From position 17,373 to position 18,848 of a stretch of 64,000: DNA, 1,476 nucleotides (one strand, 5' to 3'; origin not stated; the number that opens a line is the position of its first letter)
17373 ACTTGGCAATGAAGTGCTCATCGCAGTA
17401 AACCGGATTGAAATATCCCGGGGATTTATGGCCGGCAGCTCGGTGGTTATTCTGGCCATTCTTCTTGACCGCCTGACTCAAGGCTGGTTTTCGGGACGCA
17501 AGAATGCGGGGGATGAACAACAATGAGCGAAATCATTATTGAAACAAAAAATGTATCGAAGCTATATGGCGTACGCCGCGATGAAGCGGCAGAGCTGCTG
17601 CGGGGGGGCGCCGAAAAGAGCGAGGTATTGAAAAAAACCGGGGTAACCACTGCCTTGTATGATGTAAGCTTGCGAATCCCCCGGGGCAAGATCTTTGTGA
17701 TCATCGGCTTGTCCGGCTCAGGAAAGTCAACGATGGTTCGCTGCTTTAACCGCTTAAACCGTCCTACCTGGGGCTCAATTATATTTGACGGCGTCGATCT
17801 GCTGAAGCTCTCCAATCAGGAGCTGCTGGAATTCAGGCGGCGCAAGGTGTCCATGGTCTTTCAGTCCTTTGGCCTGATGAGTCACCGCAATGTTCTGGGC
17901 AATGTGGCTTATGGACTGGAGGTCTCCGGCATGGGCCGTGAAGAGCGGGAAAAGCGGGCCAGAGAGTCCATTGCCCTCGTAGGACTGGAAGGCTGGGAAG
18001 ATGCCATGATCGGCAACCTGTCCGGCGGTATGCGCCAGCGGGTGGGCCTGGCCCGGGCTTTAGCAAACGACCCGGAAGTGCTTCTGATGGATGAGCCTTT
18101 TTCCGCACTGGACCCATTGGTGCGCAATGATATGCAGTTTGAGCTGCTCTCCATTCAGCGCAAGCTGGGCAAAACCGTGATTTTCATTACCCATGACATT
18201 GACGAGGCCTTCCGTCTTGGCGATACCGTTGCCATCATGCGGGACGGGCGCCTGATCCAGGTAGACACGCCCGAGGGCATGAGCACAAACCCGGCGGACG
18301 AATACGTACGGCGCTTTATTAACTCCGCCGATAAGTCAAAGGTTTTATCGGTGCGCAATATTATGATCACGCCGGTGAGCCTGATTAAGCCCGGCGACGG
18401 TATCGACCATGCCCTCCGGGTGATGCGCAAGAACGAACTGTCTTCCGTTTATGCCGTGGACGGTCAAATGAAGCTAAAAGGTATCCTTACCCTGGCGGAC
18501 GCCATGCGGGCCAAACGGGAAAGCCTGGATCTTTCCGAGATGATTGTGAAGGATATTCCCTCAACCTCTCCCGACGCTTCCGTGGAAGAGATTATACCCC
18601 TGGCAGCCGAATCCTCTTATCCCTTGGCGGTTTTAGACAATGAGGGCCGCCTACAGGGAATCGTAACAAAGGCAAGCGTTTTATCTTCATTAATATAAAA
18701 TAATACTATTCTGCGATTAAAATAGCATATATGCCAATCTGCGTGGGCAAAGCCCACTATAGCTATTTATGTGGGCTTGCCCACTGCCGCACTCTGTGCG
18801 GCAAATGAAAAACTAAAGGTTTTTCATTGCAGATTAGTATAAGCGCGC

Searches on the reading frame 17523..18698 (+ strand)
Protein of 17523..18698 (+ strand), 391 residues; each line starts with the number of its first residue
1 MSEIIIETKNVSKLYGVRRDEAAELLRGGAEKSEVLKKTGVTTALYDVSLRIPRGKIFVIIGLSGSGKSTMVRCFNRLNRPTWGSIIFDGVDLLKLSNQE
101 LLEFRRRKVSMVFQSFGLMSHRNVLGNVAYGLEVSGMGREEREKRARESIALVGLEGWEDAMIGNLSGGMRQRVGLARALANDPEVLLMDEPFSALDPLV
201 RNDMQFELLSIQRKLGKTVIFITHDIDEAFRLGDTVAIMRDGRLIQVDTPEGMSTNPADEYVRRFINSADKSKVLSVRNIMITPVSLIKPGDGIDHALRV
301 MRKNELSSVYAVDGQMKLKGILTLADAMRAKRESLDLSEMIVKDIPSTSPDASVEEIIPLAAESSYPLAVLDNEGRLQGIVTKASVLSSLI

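Call 10: search_protein_families(library=pfam, proteins=[window:17523-18698:+])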
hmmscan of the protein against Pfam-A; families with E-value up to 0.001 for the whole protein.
window:17523-18698:+ (391 aa): 5 families
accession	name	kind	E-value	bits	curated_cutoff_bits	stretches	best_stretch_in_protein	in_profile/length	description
PF00005.33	ABC_tran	-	3.7e-31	109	25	1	46-193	2-136/137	ABC transporter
PF00571.33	CBS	-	1.6e-17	64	24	2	277-331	1-55/57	CBS domain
PF13304.12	AAA_21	-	1.2e-06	29.3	27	0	165-225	237-299/304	AAA domain, putative AbiEii toxin, Type IV TA system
PF09818.15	ABC_ATPase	-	0.00011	21.8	23.2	0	161-220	153-212/283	P-loop domain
PF13191.12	AAA_16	-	0.00019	22.4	32.6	0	47-82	17-52/167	AAA ATPase domain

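Call 25: find_encoding_contigs(protein=window:17523-18698:+, flank=3000, max_places=6)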
Protein window:17523-18698:+ (391 aa): 21 contigs read that carry it; 6 places shown.
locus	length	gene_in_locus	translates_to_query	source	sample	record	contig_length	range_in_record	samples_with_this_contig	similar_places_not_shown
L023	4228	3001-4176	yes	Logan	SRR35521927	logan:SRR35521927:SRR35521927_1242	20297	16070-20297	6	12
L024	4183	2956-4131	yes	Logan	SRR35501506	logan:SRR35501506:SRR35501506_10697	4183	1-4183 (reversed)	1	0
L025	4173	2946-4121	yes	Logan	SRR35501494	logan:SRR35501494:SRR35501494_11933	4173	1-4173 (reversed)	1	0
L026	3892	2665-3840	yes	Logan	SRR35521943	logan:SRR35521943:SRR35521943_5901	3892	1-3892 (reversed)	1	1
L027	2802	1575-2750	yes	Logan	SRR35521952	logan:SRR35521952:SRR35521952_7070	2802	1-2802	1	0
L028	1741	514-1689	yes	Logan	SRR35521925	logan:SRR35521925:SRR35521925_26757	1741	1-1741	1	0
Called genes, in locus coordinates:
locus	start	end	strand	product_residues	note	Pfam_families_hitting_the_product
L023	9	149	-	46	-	-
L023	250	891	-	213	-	PF00392:GntR, PF02080:TrkA_C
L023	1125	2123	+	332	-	PF04069:OpuAC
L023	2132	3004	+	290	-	PF00528:BPD_transp_1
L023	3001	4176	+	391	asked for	PF00005:ABC_tran, PF13304:AAA_21 (faint), PF00571:CBS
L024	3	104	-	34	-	?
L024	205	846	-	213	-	PF00392:GntR, PF02080:TrkA_C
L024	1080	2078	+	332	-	PF04069:OpuAC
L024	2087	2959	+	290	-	PF00528:BPD_transp_1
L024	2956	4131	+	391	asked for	PF00005:ABC_tran, PF13304:AAA_21 (faint), PF00571:CBS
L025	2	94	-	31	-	?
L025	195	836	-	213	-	PF00392:GntR, PF02080:TrkA_C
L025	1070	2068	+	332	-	PF04069:OpuAC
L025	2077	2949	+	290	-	PF00528:BPD_transp_1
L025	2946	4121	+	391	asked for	PF00005:ABC_tran, PF13304:AAA_21 (faint), PF00571:CBS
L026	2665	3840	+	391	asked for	PF00005:ABC_tran, PF13304:AAA_21 (faint), PF00571:CBS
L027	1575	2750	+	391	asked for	PF00005:ABC_tran, PF13304:AAA_21 (faint), PF00571:CBS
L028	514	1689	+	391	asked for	PF00005:ABC_tran, PF13304:AAA_21 (faint), PF00571:CBS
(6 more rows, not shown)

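Call 37: find_homologous_proteins(query=window:17523-18698:+, max_evalue=1e-120)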
Query window:17523-18698:+ (391 aa): 2427 proteins with E <= 1e-120 among 8000 candidates; the best 120 are listed.
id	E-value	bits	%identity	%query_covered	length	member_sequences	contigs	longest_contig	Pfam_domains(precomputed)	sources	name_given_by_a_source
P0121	1.3e-246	835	100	100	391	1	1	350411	PF00005.34,PF00571.34,PF13304.13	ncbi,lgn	-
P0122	1.2e-245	832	99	100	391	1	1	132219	PF00005.34,PF00571.34,PF13304.13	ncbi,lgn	-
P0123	1.8e-229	779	93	100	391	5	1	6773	PF00005.34,PF00571.34,PF13304.13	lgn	-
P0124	1.3e-223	760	90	100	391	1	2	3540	PF00005.34,PF00571.34,PF13304.13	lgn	-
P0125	3.8e-219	745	88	100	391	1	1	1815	PF00005.34,PF00571.34,PF13304.13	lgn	-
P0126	8.8e-219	744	88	100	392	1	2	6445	PF00005.34,PF00571.34,PF13304.13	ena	-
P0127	1.6e-218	743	87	100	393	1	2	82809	PF00005.34,PF00571.34,PF13304.13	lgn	-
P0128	2.3e-218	742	88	100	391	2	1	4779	PF00005.34,PF00571.34,PF13304.13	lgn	-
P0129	7.2e-218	741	87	100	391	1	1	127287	PF00005.34,PF00571.34,PF13304.13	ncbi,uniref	ncbi:glycine betaine/L-proline ABC transporter ATP-binding protein [Oscillibacter sp. GMB15532]|unir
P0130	1.0e-217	740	87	100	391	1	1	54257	PF00005.34,PF00571.34,PF13304.13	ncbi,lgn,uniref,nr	ncbi:glycine betaine/L-proline ABC transporter ATP-binding protein [Oscillibacter sp.]|uniref:quater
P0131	1.0e-217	740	87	100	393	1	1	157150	PF00005.34,PF00571.34,PF13304.13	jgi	-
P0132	1.2e-217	740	87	100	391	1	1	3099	PF00005.34,PF00571.34,PF13304.13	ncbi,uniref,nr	ncbi:glycine betaine/L-proline ABC transporter ATP-binding protein [Oscillibacter sp.]|uniref:quater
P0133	1.3e-217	740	87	100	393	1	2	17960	PF00005.34,PF00571.34,PF13304.13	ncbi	-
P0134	1.5e-217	740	87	100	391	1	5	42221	PF00005.34,PF00571.34,PF13304.13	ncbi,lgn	-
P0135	1.6e-217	740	87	100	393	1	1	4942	PF00005.34,PF00571.34,PF13304.13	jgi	-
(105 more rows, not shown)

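Call 38: find_encoding_contigs(protein=P0123, flank=2000, max_places=3)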
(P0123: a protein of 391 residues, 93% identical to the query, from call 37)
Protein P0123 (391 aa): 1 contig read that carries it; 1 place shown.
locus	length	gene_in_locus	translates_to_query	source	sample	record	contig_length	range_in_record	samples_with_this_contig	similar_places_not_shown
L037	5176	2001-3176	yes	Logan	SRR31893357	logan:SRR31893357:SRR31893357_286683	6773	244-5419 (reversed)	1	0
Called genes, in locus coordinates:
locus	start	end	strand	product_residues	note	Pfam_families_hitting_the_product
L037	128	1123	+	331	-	PF04069:OpuAC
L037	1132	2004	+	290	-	PF00528:BPD_transp_1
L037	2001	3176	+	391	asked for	PF00005:ABC_tran, PF13304:AAA_21 (faint), PF00571:CBS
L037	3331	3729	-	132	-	PF01022:HTH_5, PF12840:HTH_20 (weak)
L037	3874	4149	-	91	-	PF02583:Trns_repr_metal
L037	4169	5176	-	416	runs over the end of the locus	?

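Call 39: find_encoding_contigs(protein=P0124, flank=2000, max_places=3)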
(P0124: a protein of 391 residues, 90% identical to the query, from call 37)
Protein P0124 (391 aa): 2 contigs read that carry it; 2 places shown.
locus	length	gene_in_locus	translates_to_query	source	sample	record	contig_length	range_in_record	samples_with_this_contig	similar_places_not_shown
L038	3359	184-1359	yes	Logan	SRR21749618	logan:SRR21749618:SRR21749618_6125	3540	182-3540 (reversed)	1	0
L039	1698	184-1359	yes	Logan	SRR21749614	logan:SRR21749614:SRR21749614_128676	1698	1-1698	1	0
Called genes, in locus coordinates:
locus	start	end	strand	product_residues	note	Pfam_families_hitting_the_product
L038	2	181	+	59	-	?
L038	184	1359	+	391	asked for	PF00005:ABC_tran, PF13304:AAA_21 (faint), PF00571:CBS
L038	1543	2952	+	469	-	PF12728:HTH_17, PF00145:DNA_methylase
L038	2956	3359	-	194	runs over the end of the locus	?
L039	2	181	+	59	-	?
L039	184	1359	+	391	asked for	PF00005:ABC_tran, PF13304:AAA_21 (faint), PF00571:CBS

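Call 40: find_encoding_contigs(protein=P0129, flank=2000, max_places=2)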
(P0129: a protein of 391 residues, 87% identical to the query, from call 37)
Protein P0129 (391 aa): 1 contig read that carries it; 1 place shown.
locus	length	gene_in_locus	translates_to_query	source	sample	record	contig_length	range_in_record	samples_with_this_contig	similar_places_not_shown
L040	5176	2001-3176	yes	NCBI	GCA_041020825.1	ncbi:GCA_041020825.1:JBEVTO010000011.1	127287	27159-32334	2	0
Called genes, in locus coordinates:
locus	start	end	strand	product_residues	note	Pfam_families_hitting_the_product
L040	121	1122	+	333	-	PF04069:OpuAC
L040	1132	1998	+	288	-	PF00528:BPD_transp_1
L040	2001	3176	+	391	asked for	PF00005:ABC_tran, PF13304:AAA_21 (faint), PF00571:CBS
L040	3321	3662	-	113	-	PF01245:Ribosomal_L19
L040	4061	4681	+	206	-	PF00440:TetR_N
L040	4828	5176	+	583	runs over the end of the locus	PF00664:ABC_membrane, PF00005:ABC_tran, PF02463:SMC_N (weak)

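Call 54: find_encoding_contigs(protein=P0122, flank=1500, max_places=4)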
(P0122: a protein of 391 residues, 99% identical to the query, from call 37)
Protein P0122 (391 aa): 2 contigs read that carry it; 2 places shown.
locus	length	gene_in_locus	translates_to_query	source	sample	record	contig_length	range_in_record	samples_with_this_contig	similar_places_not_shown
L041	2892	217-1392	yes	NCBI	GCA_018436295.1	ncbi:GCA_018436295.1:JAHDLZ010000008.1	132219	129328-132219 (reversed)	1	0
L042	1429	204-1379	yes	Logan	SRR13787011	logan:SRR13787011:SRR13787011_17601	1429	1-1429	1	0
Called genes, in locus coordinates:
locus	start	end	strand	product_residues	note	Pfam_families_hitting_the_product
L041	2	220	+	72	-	?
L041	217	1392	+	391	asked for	PF00005:ABC_tran, PF13304:AAA_21 (faint), PF00571:CBS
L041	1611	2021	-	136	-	PF12840:HTH_20 (weak), PF01022:HTH_5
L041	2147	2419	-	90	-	PF02583:Trns_repr_metal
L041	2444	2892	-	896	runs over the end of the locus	PF00403:HMA, PF00122:E1-E2_ATPase, PF00702:Hydrolase, PF08282:Hydrolase_3 (faint), PF00403:HMA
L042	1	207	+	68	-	?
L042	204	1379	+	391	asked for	PF00005:ABC_tran, PF13304:AAA_21 (faint), PF00571:CBS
